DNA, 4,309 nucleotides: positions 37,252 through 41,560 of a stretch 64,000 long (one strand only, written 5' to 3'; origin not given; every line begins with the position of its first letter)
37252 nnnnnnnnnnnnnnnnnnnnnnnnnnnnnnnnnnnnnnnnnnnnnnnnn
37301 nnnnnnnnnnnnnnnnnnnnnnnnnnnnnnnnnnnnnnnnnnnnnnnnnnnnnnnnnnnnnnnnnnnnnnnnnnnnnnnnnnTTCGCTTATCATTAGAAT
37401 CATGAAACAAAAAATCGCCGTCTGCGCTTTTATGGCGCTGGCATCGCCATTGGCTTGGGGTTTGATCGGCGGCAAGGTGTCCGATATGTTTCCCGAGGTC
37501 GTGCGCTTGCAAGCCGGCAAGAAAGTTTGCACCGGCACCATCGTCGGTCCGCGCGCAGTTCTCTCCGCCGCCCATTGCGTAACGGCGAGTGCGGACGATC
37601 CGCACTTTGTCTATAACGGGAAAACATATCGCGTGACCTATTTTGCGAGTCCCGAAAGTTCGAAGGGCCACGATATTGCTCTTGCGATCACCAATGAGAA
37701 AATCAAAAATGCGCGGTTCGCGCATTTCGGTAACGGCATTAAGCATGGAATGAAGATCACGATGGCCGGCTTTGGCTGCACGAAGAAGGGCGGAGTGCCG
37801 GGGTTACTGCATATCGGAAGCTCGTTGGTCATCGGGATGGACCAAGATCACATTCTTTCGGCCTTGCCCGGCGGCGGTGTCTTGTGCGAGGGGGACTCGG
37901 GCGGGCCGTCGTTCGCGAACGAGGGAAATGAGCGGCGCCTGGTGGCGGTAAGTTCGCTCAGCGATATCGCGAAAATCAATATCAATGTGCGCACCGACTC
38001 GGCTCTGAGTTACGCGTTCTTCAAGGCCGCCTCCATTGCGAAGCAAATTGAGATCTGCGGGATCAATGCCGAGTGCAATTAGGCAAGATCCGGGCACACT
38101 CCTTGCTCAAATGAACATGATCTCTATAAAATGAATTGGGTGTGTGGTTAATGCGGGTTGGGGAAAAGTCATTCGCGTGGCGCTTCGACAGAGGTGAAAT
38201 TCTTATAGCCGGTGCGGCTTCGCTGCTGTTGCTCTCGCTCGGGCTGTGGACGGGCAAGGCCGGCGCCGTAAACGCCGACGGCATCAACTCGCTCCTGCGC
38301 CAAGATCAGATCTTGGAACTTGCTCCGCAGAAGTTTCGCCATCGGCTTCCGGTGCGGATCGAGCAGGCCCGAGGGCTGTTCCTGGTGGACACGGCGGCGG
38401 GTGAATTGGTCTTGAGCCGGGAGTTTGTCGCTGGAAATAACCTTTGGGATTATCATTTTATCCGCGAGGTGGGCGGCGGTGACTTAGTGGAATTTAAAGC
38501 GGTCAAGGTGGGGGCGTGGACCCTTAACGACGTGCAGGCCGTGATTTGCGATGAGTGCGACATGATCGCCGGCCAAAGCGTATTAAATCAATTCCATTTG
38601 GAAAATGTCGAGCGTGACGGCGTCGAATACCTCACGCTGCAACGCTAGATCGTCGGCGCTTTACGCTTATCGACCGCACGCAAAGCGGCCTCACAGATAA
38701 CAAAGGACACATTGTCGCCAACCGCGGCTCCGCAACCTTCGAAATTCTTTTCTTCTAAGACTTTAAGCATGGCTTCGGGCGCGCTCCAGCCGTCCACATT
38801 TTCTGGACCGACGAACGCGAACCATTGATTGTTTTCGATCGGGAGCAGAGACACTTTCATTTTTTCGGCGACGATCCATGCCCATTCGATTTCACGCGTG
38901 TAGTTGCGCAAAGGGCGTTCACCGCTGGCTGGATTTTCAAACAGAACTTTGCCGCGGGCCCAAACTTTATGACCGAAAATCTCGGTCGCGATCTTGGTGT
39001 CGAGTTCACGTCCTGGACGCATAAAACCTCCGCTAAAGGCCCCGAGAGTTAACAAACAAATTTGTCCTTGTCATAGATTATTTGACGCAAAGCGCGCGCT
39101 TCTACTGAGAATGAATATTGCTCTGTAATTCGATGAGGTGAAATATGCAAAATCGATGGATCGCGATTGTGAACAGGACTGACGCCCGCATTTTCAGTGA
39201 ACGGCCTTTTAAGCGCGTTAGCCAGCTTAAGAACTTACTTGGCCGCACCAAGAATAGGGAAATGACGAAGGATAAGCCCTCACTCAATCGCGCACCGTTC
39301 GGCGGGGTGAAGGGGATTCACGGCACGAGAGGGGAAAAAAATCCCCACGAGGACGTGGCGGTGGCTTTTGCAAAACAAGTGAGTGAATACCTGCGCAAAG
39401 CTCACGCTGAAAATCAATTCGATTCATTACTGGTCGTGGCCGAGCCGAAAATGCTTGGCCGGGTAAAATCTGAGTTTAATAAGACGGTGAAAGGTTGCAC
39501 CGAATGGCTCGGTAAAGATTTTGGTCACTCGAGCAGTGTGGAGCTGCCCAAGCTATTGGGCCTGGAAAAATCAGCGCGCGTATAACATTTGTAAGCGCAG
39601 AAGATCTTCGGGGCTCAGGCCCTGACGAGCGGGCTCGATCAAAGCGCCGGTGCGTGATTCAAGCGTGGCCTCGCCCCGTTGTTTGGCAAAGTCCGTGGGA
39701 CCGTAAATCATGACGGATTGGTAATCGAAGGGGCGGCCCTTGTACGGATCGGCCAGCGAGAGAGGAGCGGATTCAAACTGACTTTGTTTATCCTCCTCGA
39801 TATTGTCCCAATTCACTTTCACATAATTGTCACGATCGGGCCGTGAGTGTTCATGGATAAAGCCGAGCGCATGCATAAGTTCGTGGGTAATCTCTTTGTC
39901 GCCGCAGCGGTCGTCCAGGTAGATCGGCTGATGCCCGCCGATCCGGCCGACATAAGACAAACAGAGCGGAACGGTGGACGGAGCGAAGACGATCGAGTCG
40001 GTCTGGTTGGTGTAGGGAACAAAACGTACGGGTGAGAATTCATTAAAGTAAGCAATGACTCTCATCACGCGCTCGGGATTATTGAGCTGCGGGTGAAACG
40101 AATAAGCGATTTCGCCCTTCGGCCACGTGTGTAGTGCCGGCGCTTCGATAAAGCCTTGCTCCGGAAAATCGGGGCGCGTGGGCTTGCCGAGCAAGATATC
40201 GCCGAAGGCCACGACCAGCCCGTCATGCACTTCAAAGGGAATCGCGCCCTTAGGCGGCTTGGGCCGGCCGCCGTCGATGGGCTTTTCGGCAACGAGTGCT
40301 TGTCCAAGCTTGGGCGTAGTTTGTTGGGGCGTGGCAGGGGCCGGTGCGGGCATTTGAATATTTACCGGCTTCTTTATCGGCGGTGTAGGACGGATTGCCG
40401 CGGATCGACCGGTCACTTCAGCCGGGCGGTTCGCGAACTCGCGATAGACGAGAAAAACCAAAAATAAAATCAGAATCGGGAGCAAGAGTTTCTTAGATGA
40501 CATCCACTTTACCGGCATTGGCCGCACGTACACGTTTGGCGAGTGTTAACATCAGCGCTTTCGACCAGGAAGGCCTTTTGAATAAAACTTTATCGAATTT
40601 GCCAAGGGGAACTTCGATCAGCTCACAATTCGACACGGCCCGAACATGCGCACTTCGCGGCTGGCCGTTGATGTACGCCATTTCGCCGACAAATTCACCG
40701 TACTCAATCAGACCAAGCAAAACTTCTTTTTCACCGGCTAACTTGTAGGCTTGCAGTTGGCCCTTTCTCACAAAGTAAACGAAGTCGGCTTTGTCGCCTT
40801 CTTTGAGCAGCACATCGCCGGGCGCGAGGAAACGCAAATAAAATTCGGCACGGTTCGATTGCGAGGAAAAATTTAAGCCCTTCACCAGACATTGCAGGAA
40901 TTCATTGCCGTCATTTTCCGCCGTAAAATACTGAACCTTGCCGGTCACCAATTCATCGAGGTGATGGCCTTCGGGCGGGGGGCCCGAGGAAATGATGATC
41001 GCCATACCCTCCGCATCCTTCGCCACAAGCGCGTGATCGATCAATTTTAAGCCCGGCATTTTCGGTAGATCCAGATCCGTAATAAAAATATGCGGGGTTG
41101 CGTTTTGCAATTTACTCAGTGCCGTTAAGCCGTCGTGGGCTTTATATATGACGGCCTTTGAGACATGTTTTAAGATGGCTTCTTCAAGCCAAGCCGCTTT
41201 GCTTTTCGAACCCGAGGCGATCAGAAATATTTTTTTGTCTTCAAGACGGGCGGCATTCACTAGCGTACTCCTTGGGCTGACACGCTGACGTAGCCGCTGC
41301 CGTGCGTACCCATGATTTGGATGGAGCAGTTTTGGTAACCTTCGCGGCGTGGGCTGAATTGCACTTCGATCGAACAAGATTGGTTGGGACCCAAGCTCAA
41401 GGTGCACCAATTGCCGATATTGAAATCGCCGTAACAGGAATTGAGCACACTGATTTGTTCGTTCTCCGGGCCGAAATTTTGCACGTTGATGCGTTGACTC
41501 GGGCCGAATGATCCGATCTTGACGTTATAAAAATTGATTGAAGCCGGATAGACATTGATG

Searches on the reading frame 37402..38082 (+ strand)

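Call 63: search_protein_families(library=pfam, proteins=[window:37402-38082:+], max_evalue=0.00001)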
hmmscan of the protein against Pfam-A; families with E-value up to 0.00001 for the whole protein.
window:37402-38082:+ (226 aa): 2 families
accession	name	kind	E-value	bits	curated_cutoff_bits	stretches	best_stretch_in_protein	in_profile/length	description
PF00089.32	Trypsin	-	7.4e-14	52.5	20.6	1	30-187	12-198/220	Trypsin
PF13365.12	Trypsin_2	-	2.5e-06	28.7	27.6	1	43-176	1-140/144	Trypsin-like peptidase domain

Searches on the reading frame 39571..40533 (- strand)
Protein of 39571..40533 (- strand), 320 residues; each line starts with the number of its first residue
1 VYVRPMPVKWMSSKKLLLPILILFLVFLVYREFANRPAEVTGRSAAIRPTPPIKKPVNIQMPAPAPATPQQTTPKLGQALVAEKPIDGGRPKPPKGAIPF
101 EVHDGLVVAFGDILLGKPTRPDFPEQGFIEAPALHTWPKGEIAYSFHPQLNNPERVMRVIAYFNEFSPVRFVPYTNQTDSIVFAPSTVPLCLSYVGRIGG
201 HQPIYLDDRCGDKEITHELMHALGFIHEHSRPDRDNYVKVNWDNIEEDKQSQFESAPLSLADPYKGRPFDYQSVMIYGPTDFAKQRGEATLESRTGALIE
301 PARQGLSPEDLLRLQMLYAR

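Call 63: search_protein_families(library=pfam, proteins=[window:39571-40533:-], max_evalue=0.00001)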
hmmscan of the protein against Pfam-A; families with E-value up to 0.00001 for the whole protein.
window:39571-40533:- (320 aa): 1 family
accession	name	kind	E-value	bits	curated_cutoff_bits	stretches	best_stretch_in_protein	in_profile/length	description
PF01400.30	Astacin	-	1.1e-40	139.8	22.5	1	136-318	1-186/189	Astacin (Peptidase family M12A)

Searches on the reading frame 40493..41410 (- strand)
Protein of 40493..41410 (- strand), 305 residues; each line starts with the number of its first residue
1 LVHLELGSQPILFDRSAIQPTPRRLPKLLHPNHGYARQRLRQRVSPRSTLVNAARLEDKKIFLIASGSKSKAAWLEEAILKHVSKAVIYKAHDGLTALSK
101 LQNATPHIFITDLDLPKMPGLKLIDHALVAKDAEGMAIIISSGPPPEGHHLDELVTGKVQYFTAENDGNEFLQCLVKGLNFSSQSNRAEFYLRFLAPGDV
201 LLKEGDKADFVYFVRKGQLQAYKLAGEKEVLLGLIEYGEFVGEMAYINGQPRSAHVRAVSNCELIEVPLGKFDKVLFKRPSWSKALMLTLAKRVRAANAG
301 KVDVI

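Call 63: search_protein_families(library=pfam, proteins=[window:40493-41410:-], max_evalue=0.00001)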
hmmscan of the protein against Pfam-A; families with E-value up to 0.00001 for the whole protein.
window:40493-41410:- (305 aa): 2 families
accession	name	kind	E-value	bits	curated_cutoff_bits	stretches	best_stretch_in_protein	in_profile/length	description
PF00027.35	cNMP_binding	-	5.2e-23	81.3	27.5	1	193-277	2-87/89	Cyclic nucleotide-binding domain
PF00072.30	Response_reg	-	3.9e-06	27.4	30.2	1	79-143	17-78/111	Response regulator receiver domain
